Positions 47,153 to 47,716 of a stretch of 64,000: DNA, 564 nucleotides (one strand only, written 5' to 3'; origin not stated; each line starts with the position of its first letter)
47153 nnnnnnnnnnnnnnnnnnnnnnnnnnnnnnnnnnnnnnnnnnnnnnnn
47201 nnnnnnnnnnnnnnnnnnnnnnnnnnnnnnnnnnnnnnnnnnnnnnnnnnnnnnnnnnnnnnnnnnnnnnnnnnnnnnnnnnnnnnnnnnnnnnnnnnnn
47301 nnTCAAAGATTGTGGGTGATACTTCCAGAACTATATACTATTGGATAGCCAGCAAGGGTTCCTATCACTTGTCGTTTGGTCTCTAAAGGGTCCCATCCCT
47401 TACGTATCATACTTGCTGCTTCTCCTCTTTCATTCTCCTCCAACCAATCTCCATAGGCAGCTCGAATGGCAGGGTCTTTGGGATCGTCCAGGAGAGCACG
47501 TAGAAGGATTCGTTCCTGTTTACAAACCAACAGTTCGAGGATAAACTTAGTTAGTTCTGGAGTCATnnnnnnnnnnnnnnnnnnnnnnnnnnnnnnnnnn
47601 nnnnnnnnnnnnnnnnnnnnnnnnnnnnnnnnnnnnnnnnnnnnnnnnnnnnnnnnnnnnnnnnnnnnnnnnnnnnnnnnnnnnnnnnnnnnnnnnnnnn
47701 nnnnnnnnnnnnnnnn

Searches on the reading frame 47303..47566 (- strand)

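Call 90: search_protein_families(library=pfam, proteins=[window:47303-47566:-], max_evalue=0.5)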
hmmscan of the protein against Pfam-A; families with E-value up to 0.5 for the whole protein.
window:47303-47566:- (87 aa): 1 family
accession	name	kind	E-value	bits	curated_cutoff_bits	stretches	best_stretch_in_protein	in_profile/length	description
PF13429.12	TPR_15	-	0.019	14.8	26.2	1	27-56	243-272/280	Tetratricopeptide repeat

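Call 91: search_protein_families(library=ncbifam, proteins=[window:47303-47566:-], max_evalue=1)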
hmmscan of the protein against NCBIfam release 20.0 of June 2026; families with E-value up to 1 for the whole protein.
window:47303-47566:- (87 aa): 1 family
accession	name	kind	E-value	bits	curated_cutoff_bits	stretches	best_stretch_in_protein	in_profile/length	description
TIGR02996.1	rpt_mate_G_obs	domain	2.4e-09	36.8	29.05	1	18-55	2-39/45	TIGR02996 domain-containing protein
